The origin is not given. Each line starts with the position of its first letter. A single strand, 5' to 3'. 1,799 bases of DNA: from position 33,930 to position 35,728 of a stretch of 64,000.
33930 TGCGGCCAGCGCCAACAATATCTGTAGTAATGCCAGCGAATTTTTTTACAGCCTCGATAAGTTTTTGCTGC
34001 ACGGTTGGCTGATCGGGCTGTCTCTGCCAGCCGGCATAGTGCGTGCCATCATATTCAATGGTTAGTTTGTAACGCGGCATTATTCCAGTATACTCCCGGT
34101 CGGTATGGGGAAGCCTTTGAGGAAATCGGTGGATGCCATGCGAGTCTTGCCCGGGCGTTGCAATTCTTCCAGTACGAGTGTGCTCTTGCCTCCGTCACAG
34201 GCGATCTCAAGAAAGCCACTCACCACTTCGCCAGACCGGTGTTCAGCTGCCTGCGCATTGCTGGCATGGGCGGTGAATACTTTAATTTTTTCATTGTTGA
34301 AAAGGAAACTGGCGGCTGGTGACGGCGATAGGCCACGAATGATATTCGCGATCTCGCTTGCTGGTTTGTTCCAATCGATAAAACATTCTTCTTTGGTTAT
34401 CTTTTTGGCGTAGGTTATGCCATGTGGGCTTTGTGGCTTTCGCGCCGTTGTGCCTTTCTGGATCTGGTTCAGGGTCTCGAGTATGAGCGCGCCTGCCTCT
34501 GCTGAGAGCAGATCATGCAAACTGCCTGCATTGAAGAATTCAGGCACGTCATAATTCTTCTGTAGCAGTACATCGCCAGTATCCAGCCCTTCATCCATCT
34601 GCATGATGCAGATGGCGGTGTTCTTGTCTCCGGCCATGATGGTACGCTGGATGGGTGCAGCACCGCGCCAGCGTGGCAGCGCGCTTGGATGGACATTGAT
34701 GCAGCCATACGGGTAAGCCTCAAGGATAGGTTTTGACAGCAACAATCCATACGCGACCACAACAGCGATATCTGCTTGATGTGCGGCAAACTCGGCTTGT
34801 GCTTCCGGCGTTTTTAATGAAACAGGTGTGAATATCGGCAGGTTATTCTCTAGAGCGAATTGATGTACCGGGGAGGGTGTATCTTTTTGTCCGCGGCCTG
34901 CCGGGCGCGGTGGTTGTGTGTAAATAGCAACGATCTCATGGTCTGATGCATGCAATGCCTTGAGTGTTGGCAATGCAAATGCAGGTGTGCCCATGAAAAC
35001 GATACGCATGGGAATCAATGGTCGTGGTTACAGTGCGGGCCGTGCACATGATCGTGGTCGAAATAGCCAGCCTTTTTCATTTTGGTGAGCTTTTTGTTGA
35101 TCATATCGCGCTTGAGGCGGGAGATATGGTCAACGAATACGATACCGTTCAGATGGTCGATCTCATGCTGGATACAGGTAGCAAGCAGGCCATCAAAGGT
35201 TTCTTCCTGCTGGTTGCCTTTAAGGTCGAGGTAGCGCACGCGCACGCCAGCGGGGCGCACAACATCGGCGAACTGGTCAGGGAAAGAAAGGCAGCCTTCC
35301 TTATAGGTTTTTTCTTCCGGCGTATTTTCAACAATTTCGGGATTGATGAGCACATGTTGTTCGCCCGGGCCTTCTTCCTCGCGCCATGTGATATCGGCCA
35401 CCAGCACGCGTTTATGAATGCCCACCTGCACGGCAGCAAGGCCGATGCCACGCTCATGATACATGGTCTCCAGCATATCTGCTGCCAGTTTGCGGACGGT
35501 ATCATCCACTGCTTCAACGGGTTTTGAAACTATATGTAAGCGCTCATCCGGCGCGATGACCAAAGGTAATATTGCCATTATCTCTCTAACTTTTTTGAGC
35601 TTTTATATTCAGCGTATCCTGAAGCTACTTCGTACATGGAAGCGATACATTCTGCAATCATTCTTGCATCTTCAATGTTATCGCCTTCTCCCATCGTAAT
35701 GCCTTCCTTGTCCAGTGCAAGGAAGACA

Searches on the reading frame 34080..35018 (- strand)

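Call 63: search_protein_families(library=pfam, proteins=[window:34080-35018:-], max_evalue=0.00001)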
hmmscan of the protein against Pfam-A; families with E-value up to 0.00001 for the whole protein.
window:34080-35018:- (312 aa): 2 families
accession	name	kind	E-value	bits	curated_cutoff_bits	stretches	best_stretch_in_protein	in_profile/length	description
PF00551.24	Formyl_trans_N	-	3.7e-41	141.3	26.1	1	4-170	1-168/181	Formyl transferase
PF02911.23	Formyl_trans_C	-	7e-23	81.1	21.1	1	206-303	1-99/100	Formyl transferase, C-terminal domain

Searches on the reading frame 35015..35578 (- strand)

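Call 63: search_protein_families(library=pfam, proteins=[window:35015-35578:-], max_evalue=0.00001)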
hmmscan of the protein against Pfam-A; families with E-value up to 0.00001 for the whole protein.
window:35015-35578:- (187 aa): 1 family
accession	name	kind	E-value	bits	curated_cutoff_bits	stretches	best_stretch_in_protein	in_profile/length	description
PF01327.26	Pep_deformylase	-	8.2e-54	181.9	22.8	1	4-157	2-155/156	Polypeptide deformylase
